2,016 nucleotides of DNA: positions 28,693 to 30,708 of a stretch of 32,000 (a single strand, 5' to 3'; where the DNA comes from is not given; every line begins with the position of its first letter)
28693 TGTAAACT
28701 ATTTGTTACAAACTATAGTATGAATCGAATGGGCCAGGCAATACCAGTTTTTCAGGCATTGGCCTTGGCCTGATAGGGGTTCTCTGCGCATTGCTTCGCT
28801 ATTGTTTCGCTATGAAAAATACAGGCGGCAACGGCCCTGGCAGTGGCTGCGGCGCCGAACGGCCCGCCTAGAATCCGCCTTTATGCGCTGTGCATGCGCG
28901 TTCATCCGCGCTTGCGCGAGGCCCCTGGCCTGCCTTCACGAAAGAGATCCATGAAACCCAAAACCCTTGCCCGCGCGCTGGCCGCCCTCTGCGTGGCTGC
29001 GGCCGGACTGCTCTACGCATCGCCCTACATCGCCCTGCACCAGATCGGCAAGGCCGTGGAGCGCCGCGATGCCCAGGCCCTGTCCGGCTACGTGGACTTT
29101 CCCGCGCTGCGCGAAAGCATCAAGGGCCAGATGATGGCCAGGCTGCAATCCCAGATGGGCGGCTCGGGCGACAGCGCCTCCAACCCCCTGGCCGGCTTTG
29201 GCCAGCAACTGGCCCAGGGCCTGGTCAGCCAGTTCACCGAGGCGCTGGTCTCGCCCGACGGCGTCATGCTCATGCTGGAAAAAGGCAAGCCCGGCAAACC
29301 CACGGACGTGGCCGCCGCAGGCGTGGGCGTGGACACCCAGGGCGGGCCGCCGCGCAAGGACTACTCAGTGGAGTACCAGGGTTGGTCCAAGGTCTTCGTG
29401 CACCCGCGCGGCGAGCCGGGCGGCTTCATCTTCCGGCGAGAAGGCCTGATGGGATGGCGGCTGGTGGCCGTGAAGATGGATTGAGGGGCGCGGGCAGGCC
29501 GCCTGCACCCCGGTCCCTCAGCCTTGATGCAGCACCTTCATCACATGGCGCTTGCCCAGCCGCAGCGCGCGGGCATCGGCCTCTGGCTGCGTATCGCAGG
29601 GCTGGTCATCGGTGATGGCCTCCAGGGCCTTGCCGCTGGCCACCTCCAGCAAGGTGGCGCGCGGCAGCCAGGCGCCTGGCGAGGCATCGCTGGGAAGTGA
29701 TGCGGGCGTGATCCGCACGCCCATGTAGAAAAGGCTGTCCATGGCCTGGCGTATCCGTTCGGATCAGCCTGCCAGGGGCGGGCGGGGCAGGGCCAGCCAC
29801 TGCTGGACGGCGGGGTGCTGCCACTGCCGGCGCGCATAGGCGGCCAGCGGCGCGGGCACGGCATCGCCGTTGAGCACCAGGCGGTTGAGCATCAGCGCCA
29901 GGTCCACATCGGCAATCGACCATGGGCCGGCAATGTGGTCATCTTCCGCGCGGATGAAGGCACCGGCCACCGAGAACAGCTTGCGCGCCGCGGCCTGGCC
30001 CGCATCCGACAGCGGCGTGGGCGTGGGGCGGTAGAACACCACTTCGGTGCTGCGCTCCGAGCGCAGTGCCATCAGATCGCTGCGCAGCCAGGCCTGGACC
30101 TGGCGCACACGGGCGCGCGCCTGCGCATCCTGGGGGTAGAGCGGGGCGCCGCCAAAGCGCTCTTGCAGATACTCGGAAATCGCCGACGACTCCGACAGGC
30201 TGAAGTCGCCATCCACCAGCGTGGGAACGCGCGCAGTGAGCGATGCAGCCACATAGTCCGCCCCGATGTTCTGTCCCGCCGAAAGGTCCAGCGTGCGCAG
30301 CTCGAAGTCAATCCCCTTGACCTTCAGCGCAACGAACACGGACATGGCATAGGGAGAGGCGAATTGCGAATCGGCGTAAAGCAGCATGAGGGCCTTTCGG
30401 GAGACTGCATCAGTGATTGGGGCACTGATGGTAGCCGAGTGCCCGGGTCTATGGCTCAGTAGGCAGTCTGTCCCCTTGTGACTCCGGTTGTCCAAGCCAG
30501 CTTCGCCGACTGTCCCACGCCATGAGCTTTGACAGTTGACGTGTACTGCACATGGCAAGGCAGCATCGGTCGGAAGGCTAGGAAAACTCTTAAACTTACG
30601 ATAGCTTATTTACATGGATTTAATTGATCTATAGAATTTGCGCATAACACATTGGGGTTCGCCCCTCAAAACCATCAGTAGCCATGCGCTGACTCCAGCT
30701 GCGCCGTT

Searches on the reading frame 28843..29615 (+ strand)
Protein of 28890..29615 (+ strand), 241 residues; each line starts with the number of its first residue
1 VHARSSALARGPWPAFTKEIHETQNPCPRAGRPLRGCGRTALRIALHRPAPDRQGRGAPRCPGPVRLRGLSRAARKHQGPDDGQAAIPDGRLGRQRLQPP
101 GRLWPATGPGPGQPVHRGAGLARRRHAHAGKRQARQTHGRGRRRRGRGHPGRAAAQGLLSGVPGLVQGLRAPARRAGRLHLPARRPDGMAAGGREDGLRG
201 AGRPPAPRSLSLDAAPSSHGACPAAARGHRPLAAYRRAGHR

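Call 76: search_protein_families(library=pfam, proteins=[window:28890-29615:+, window:28843-29484:+], max_evalue=0.001)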
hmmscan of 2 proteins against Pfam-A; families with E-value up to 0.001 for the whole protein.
window:28890-29615:+ (241 aa): 0 families

window:28843-29484:+ (213 aa): 1 family
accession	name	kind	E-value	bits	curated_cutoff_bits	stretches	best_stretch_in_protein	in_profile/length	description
PF11159.13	DUF2939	-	1.5e-29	102.6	24.8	1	51-143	2-92/93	Protein of unknown function (DUF2939)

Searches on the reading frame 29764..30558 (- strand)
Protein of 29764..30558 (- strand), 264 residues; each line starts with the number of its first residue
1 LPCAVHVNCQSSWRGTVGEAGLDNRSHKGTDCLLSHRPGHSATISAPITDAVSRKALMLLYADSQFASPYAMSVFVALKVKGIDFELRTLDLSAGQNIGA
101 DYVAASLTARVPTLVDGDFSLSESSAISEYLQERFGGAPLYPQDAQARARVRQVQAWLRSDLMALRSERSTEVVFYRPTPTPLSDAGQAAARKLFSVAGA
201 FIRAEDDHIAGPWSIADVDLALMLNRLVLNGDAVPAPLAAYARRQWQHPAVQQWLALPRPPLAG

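Call 76: search_protein_families(library=pfam, proteins=[window:29764-30558:-], max_evalue=0.001)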
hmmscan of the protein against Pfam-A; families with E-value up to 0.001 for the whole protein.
window:29764-30558:- (264 aa): 4 families
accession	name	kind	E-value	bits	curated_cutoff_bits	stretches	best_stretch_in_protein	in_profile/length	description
PF14834.11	GST_C_4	-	3.1e-34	118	30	1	144-257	1-114/117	Glutathione S-transferase, C-terminal domain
PF13417.12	GST_N_3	-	1.2e-12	48.4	22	1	67-138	6-74/75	Glutathione S-transferase, N-terminal domain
PF13409.12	GST_N_2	-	1.2e-11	45.5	25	1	67-133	1-69/70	Glutathione S-transferase, N-terminal domain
PF02798.26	GST_N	-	4.1e-11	43.5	20.9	1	68-132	11-75/76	Glutathione S-transferase, N-terminal domain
